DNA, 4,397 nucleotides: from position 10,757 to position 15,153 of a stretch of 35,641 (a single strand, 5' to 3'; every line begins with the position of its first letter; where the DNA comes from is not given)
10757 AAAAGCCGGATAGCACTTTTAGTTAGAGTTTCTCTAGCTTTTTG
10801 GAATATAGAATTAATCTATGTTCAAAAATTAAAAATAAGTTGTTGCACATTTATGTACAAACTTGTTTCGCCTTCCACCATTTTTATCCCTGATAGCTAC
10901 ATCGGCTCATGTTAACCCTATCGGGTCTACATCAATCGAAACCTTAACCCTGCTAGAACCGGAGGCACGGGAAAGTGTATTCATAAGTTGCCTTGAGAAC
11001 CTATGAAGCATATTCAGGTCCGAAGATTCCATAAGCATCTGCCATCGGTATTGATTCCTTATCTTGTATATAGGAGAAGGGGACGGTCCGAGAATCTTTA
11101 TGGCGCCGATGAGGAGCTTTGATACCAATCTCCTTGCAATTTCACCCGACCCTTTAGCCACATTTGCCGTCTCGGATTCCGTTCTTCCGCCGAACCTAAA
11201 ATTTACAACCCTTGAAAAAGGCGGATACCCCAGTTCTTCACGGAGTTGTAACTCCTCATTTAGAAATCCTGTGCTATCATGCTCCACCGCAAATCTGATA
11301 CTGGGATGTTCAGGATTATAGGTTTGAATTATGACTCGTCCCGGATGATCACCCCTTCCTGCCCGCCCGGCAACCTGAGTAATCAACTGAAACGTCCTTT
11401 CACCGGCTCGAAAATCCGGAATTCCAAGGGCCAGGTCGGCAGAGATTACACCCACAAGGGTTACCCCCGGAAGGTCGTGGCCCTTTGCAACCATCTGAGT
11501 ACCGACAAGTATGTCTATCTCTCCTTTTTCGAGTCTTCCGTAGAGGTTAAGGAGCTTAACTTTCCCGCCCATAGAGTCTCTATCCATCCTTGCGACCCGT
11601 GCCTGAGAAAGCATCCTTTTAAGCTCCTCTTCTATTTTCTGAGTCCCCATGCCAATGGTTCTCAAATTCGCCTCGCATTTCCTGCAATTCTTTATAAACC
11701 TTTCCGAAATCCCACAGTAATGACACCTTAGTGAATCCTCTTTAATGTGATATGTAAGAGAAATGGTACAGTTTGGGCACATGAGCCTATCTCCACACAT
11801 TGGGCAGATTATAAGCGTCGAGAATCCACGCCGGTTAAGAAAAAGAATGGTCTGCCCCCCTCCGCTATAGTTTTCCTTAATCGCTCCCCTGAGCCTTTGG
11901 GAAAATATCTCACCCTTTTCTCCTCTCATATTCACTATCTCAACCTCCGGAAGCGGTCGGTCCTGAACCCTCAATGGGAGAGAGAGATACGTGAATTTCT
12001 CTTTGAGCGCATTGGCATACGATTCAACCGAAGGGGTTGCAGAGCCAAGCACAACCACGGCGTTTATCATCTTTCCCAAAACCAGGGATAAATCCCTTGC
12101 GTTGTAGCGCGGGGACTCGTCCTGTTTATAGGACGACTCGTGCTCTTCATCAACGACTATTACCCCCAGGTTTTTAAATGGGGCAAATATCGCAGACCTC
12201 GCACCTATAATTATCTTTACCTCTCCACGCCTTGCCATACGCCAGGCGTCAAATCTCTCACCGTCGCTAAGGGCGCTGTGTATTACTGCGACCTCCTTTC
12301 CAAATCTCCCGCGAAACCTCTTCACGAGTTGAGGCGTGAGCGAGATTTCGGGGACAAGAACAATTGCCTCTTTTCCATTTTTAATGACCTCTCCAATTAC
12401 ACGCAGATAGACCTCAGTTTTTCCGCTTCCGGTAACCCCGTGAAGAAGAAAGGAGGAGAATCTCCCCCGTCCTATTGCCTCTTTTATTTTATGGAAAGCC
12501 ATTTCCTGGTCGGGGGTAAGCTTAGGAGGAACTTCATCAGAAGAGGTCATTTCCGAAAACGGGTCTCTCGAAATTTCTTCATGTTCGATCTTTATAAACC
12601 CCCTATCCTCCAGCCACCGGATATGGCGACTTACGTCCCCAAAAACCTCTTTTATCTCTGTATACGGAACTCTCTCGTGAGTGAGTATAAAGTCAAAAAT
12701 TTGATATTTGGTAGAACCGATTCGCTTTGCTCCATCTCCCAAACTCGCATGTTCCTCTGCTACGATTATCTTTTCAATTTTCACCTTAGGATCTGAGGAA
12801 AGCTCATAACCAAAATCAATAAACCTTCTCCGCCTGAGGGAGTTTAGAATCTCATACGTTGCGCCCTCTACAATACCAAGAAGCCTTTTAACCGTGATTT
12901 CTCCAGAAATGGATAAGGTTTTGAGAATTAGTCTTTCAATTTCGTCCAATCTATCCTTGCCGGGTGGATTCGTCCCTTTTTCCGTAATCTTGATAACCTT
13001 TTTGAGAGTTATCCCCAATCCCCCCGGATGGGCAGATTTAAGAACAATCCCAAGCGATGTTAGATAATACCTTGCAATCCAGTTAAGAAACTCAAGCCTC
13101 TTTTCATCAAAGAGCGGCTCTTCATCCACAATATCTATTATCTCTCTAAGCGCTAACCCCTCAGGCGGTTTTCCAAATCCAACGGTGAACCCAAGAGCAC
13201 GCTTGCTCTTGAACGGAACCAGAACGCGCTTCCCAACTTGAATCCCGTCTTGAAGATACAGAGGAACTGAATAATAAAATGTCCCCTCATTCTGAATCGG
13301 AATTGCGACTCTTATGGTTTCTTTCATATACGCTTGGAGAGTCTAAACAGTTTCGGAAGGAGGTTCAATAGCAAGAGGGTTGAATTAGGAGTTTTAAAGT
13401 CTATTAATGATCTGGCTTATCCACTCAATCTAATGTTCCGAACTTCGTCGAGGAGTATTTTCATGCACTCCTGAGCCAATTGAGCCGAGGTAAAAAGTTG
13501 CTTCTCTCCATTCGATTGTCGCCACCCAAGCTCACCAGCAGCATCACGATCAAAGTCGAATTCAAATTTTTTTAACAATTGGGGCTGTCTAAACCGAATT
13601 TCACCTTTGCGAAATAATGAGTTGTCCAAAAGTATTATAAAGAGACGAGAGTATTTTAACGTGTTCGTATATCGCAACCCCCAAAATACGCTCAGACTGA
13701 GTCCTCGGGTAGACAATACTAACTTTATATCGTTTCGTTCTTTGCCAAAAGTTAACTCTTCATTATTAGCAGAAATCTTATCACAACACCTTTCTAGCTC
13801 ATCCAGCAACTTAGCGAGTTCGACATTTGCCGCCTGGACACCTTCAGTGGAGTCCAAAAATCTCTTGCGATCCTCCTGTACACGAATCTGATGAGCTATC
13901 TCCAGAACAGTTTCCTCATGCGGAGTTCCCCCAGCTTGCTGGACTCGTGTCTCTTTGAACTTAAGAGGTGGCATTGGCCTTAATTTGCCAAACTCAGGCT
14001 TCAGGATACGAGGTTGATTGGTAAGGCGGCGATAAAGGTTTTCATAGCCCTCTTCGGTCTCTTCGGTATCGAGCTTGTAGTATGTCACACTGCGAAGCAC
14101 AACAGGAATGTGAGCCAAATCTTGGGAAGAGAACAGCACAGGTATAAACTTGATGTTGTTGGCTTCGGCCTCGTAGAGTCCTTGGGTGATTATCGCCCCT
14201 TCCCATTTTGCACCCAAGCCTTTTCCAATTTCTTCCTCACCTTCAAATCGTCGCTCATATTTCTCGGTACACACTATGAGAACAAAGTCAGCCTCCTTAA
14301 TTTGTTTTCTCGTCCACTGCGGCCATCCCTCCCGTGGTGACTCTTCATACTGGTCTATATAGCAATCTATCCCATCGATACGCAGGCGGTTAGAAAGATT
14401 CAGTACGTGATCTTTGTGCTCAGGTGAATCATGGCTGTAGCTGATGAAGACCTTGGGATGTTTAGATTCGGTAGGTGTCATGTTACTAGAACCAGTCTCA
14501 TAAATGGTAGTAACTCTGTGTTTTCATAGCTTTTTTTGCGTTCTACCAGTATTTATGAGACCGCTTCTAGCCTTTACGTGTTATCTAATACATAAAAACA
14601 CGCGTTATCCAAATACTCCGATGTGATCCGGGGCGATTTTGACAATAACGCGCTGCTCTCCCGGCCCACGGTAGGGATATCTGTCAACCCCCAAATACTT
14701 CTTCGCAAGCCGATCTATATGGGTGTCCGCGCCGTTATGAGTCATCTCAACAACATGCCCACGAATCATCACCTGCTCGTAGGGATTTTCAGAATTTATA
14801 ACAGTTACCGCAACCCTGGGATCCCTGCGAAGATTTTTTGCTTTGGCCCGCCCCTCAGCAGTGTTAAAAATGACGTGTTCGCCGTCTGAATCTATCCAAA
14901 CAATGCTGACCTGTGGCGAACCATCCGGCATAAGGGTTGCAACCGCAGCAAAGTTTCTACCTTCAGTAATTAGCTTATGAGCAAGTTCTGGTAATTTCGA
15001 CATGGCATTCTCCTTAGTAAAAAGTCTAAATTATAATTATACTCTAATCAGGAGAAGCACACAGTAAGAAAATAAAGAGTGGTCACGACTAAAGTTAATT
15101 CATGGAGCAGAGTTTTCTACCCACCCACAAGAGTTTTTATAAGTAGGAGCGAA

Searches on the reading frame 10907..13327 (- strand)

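Call 6: search_protein_families(library=pfam, proteins=[window:10907-13327:-], max_evalue=0.01)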
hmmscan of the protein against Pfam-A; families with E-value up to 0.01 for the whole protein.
window:10907-13327:- (806 aa): 7 families
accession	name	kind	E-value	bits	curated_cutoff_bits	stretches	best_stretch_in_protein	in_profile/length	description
PF17764.6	PriA_3primeBD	-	9.6e-22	77.1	22.7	1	6-101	1-96/96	3'DNA-binding domain (3'BD)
PF18074.6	PriA_C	-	4.3e-21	76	26.9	1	703-802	1-95/95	Primosomal protein N C-terminal domain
PF00270.35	DEAD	-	5.2e-20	72.3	26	1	271-436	1-163/167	DEAD/DEAH box helicase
PF04851.21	ResIII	-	1.7e-17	64.2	22.5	1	269-433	3-163/164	Type III restriction enzyme, res subunit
PF18319.7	Zn_ribbon_PriA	-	9.7e-11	41.9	26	1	517-542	1-26/27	PriA DNA helicase Cys-rich region (CRR) domain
PF00271.37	Helicase_C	-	3.2e-09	37.5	23.5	1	575-658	39-108/110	Helicase conserved C-terminal domain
PF05970.20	PIF1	-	0.008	16.2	25.9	0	269-323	1-54/223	PIF1-like helicase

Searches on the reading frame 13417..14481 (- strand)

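Call 6: search_protein_families(library=pfam, proteins=[window:13417-14481:-], max_evalue=0.01)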
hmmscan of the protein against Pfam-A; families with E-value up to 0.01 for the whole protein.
window:13417-14481:- (354 aa): 2 families
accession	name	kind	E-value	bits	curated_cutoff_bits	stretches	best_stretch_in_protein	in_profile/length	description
PF08357.16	SEFIR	-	1e-18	68.5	23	1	9-138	1-140/150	SEFIR domain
PF13676.11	TIR_2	-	1e-16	61.9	28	1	11-149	1-121/122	TIR domain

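Call 7: search_protein_families(library=ncbifam, proteins=[window:13417-14481:-], max_evalue=0.01)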
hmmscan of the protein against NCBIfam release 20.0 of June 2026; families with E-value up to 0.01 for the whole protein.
window:13417-14481:- (354 aa): 0 families

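Call 8: search_protein_families(library=padloc, proteins=[window:13417-14481:-], max_evalue=0.01)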
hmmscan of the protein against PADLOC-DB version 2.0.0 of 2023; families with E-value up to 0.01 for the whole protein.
window:13417-14481:- (354 aa): 3 families
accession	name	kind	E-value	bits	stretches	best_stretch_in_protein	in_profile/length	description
PDLC03957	bSEFIR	-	1.5e-62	210.8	1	6-218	37-226/412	-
PDLC00419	ThsB1|ThsB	-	0.00062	17.6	1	5-92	24-112/165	TIR-like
PDLC02012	SAVED5--SAVED_TIR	-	0.0021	15.2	0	7-45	10-47/404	-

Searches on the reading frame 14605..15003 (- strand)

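Call 5: search_protein_families(library=pfam, proteins=[window:14605-15003:-], max_evalue=0.01)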
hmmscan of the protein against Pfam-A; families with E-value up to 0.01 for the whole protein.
window:14605-15003:- (132 aa): 2 families
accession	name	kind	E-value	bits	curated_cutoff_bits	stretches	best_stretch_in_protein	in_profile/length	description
PF01243.27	PNPOx_N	-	1.4e-17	64.6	28.1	1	10-128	6-116/120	Pyridoxamine 5'-phosphate oxidase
PF12900.13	Pyridox_ox_2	-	2.3e-05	24.8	27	1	27-126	22-134/140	Pyridoxamine 5'-phosphate oxidase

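Call 7: search_protein_families(library=ncbifam, proteins=[window:14605-15003:-], max_evalue=0.01)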
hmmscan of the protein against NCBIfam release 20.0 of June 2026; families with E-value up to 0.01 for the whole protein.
window:14605-15003:- (132 aa): 7 families
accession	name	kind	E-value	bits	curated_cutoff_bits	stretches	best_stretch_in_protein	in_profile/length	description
TIGR03618.1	Rv1155_F420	subfamily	5.2e-33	114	79.05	1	11-129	4-126/127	TIGR03618 family F420-dependent PPOX class oxidoreductase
TIGR03666.1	Rv2061_F420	subfamily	6.9e-09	35.5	84.9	1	17-104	13-100/132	PPOX class F420-dependent oxidoreductase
TIGR03667.1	Rv3369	hypoth_equivalog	9.6e-07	28.8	125.3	1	19-103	17-101/130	TIGR03667 family PPOX class F420-dependent oxidoreductase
NF004231.0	PRK05679.1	subfamily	1.8e-06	27.6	129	1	16-94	45-123/213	pyridoxal 5'-phosphate synthase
TIGR00558.3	pdxH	equivalog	1.5e-05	24.6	180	1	16-94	21-99/190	pyridoxamine 5'-phosphate oxidase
TIGR04023.1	PPOX_MSMEG_5819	subfamily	0.00063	19.7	85.6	1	15-91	11-95/115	PPOX class F420-dependent oxidoreductase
NF038138.1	phena_PhzG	equivalog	0.0013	18.5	270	1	19-94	42-117/206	phenazine biosynthesis FMN-dependent oxidase PhzG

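Call 8: search_protein_families(library=padloc, proteins=[window:14605-15003:-], max_evalue=0.01)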
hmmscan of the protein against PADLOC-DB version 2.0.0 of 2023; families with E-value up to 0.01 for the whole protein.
window:14605-15003:- (132 aa): 0 families
